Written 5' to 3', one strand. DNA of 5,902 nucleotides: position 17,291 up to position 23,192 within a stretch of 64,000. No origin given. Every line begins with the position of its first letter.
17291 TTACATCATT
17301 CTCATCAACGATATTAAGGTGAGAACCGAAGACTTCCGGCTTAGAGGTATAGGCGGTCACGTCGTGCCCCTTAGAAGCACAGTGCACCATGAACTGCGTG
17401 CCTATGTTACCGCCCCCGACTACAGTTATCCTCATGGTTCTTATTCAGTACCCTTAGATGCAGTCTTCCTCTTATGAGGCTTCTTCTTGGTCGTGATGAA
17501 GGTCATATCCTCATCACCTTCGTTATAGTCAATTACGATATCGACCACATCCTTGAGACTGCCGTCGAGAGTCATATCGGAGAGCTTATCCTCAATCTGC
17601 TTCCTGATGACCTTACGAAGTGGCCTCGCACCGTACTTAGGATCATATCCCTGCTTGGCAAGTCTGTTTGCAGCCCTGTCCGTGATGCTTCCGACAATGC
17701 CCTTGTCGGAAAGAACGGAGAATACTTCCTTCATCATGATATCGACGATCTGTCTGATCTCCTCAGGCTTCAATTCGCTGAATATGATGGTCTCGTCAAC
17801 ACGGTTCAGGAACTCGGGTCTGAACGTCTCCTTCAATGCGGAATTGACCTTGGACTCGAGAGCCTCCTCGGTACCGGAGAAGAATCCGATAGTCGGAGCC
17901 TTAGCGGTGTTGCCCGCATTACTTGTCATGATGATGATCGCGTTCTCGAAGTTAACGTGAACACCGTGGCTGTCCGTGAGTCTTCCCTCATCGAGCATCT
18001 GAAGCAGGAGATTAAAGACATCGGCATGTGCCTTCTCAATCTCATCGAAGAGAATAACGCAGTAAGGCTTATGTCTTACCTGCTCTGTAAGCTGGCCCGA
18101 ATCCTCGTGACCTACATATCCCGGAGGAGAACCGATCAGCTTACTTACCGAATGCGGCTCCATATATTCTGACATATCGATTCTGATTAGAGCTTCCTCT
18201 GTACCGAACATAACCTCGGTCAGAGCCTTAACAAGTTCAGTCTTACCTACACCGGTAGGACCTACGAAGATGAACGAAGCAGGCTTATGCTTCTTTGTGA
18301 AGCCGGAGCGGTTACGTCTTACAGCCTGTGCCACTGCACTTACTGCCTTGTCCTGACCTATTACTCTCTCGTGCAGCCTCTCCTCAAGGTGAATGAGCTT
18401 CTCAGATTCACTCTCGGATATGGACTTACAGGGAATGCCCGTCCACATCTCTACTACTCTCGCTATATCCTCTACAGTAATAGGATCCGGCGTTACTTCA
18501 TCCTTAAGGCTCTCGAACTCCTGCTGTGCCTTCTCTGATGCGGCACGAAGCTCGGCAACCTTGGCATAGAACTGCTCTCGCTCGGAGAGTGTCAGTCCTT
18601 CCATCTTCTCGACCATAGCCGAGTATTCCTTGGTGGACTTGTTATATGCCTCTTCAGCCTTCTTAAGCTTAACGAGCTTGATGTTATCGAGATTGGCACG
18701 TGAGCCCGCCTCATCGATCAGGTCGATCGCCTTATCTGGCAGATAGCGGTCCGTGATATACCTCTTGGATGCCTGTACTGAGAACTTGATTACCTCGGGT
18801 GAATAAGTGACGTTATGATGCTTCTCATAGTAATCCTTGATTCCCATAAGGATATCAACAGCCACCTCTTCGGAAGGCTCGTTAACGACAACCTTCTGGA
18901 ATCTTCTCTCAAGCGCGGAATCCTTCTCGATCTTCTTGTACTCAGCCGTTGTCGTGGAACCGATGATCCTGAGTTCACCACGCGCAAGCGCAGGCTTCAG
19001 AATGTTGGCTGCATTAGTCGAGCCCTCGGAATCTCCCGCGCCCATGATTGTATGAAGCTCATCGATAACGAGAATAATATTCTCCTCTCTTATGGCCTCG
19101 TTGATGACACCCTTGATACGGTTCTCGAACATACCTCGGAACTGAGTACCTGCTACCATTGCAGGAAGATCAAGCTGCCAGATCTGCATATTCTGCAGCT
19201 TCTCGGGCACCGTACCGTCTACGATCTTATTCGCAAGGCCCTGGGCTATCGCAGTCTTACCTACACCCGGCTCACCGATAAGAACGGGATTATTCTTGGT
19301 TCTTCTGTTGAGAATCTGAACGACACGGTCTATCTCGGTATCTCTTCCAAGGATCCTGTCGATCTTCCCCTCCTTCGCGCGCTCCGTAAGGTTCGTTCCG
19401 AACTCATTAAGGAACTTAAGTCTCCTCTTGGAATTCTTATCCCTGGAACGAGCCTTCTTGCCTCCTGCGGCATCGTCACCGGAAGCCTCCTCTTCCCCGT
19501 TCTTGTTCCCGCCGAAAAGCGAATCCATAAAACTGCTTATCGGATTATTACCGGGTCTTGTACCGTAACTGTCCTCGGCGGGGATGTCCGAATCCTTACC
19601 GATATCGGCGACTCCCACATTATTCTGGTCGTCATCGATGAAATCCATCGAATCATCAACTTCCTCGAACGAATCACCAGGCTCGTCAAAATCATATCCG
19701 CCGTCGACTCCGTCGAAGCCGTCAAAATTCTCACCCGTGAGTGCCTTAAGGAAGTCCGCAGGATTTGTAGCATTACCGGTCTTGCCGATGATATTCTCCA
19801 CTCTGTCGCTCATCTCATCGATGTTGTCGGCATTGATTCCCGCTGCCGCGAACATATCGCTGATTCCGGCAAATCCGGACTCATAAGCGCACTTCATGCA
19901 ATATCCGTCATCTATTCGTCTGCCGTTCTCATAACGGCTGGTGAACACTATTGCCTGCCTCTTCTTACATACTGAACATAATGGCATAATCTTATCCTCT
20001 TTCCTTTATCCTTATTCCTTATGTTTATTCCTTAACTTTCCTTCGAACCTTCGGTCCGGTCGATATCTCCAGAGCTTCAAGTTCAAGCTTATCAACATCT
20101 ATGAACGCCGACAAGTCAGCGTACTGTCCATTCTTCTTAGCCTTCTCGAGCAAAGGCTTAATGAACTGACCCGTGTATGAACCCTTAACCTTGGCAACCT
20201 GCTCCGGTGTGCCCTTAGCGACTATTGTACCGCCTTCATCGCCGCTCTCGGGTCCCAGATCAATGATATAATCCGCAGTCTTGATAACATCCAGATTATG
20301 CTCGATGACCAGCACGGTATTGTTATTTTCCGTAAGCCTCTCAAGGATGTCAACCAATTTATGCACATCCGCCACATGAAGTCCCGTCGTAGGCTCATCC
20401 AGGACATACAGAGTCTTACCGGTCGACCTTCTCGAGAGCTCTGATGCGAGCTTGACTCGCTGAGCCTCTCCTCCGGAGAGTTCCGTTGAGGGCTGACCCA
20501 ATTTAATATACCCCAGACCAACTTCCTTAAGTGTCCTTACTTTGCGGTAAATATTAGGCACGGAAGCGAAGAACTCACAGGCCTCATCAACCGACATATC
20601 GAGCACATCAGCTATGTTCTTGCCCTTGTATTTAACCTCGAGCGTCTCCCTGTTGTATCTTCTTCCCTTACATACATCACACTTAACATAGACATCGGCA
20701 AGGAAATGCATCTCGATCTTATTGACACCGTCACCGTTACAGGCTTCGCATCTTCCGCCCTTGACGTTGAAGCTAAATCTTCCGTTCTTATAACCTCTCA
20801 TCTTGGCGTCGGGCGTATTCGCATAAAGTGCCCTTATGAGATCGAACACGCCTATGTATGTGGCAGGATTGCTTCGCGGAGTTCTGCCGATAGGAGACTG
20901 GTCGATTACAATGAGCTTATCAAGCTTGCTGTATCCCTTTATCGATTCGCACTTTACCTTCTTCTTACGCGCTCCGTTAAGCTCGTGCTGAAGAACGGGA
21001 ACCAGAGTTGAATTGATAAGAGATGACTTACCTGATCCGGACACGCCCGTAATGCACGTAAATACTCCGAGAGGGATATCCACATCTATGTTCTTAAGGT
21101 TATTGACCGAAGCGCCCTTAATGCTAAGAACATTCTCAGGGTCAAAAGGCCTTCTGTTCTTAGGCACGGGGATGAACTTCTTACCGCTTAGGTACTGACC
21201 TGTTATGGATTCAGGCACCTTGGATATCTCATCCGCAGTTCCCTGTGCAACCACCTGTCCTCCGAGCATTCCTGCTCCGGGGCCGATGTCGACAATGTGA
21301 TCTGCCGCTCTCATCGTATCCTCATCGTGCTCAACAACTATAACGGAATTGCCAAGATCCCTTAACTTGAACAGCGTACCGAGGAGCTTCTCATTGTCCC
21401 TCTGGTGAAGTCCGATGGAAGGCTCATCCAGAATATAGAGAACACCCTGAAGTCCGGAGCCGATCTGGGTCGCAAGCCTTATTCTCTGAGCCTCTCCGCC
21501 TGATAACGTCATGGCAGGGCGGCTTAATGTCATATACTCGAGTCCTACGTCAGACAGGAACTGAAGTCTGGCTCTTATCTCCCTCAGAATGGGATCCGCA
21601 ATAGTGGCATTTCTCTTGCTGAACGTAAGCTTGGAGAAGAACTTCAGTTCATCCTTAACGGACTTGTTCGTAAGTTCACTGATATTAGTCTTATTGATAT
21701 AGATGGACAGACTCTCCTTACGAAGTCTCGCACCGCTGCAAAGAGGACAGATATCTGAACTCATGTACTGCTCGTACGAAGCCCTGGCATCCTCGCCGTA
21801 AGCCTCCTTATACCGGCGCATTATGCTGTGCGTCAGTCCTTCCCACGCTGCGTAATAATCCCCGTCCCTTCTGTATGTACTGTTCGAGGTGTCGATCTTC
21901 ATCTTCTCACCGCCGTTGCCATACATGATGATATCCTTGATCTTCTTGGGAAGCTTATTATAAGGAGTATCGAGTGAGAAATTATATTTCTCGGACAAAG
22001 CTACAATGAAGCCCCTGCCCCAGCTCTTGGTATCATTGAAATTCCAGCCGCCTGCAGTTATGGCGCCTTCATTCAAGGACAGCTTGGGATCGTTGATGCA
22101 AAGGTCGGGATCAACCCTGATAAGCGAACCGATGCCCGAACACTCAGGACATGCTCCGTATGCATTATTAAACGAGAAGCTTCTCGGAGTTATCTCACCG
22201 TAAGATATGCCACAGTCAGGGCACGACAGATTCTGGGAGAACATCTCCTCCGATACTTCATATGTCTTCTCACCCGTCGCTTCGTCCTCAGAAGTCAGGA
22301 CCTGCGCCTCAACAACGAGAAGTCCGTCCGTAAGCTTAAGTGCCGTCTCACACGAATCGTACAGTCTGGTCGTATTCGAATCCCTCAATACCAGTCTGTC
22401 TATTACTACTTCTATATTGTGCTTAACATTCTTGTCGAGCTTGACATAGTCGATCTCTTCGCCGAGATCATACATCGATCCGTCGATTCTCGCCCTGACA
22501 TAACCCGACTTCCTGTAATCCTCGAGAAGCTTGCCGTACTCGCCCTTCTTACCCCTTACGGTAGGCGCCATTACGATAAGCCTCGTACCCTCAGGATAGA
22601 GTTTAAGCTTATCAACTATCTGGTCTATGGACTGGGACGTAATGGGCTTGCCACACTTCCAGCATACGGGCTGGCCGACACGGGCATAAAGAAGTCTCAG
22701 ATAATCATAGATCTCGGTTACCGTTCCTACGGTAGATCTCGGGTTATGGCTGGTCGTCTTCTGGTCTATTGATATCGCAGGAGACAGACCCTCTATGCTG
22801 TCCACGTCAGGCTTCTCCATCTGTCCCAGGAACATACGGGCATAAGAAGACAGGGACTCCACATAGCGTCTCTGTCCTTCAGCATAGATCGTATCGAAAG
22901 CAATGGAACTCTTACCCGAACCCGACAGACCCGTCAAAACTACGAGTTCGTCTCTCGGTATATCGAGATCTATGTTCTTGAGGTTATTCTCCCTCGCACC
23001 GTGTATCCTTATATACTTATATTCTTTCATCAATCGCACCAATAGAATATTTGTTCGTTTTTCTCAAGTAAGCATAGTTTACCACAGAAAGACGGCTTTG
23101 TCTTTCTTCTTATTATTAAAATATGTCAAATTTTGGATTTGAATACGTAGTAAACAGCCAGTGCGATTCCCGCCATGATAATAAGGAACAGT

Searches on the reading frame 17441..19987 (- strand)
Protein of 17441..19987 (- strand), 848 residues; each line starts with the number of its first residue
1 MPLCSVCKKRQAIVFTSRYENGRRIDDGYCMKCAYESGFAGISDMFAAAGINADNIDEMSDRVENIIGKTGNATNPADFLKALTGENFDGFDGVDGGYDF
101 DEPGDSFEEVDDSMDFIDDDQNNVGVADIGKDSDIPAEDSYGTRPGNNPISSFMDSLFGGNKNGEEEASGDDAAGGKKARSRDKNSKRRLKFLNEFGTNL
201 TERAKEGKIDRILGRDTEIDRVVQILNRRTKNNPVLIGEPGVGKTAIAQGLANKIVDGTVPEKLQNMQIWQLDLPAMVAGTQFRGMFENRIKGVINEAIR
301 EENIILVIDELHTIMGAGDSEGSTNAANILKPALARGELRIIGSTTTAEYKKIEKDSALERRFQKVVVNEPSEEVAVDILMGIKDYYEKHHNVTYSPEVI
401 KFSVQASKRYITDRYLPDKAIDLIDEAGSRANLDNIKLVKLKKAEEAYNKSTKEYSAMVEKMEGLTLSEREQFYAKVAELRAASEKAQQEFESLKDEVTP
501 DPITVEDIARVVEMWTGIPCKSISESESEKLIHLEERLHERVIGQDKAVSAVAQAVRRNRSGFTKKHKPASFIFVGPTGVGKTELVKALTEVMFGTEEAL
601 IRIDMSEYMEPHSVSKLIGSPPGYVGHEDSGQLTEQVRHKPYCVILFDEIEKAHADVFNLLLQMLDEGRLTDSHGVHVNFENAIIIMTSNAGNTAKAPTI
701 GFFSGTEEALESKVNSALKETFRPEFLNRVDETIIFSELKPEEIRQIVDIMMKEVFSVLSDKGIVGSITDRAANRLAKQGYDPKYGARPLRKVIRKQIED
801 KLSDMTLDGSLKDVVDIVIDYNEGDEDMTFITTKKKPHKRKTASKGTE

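Call 36: search_protein_families(library=pfam, proteins=[window:17441-19987:-])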
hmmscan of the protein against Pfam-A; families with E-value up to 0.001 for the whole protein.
window:17441-19987:- (848 aa): 29 families (the best 25 are shown)
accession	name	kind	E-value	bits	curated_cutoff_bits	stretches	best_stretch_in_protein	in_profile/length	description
PF07724.20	AAA_2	-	2.9e-66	223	27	1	569-732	3-165/166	AAA domain (Cdc48 subfamily)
PF17871.7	AAA_lid_9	-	4.7e-27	94.4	22.8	1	372-463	1-93/104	AAA lid domain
PF00004.35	AAA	-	1.1e-24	87.8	21.2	2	235-367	2-127/131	ATPase family associated with various cellular activities (AAA)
PF10431.15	ClpB_D2-small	-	2.9e-23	82.1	21.9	1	739-816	1-78/81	C-terminal, D2-small domain, of ClpB protein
PF07728.20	AAA_5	-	5.3e-18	65.8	22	1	572-693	2-125/139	AAA domain (dynein-related subfamily)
PF13191.12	AAA_16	-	1.9e-12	48.4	32.6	1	212-258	2-51/167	AAA ATPase domain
PF13401.12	AAA_22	-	6.9e-12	46.2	27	1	571-667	7-110/130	AAA domain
PF12775.13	AAA_7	-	3.3e-08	33.7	25.8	0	571-620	35-84/181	P-loop containing dynein motor region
PF00158.32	Sigma54_activat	-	4.4e-08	33.4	20.2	1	566-673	19-125/168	Sigma-54 interaction domain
PF06414.18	Zeta_toxin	-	5e-07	29.8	22.3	1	560-638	8-88/199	Zeta toxin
PF20720.3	nSTAND3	-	7.9e-07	29.3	27.2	0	221-265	9-52/155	Novel STAND NTPase 3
PF05621.17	TniB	-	1e-06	28.8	22.4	0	305-369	122-185/189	Bacterial TniB protein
PF05673.19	DUF815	-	6e-06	26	23.8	0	549-609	33-93/249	Protein of unknown function (DUF815)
PF13173.12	AAA_14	-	9.5e-06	26.1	27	0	572-668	5-88/129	AAA domain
PF07726.17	AAA_3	-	1.6e-05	25.3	27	0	576-690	6-111/131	ATPase family associated with various cellular activities (AAA)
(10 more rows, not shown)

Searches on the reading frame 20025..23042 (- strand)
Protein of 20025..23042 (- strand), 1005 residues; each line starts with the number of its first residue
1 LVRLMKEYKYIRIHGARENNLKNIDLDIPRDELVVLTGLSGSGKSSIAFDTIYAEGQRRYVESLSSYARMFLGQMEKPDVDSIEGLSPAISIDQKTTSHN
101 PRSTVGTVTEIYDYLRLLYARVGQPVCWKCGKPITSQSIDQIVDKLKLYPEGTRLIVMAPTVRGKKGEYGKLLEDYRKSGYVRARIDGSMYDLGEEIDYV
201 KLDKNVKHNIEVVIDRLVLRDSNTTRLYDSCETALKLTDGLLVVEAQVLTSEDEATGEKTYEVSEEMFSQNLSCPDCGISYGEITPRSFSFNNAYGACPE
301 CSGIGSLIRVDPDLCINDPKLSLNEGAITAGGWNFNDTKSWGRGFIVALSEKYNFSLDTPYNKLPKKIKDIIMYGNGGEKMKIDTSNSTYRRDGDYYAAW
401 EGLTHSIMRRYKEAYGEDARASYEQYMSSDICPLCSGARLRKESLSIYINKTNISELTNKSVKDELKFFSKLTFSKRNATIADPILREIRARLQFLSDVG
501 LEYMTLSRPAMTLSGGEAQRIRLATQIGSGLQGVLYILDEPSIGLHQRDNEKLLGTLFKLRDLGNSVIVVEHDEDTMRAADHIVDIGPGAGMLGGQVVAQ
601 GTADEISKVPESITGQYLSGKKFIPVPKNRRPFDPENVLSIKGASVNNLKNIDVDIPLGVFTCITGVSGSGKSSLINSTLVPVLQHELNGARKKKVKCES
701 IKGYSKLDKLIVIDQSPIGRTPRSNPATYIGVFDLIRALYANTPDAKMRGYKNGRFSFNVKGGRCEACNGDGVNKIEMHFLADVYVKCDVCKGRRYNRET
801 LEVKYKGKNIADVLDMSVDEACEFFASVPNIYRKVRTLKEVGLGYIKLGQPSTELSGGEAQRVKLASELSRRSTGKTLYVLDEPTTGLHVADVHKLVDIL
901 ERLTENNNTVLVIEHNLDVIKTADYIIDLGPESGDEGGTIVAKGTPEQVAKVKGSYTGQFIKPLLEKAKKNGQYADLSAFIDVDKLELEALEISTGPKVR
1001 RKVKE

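Call 36: search_protein_families(library=pfam, proteins=[window:20025-23042:-])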
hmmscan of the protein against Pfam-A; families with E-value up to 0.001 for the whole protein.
window:20025-23042:- (1005 aa): 12 families
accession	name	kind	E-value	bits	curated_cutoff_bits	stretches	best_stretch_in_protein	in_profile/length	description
PF17760.6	UvrA_inter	-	4.2e-36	123.6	23.3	1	137-246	1-107/109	UvrA interaction domain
PF17755.6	UvrA_DNA-bind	-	3.5e-28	98.5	23.2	1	311-425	1-110/110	UvrA DNA-binding domain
PF00005.33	ABC_tran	-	5.3e-22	79.3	25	0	837-886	91-137/137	ABC transporter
PF02463.25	SMC_N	-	2.7e-14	53.6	40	1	645-928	6-210/220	RecF/RecN/SMC N terminal domain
PF20703.3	nSTAND1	-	8.8e-09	35.9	27.1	1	661-697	35-71/379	Novel STAND NTPase 1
PF13555.12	AAA_29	-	1e-07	32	27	0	659-691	23-57/61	P-loop containing region of AAA domain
PF13304.12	AAA_21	-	3.2e-07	31.2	27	1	850-912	233-295/304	AAA domain, putative AbiEii toxin, Type IV TA system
PF03193.22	RsgA_GTPase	-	1.5e-05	25.3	30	0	650-693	98-139/174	RsgA GTPase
PF13191.12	AAA_16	-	2.4e-05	25.4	32.6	0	30-53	23-45/167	AAA ATPase domain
PF00684.25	DnaJ_CXXCXGXG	-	7.5e-05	23.4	32.7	0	763-795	16-51/65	DnaJ central domain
PF13476.12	AAA_23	-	0.00015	22.9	27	0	661-677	21-37/201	AAA domain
PF13481.12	AAA_25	-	0.00032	20.8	27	0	23-51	25-53/195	AAA domain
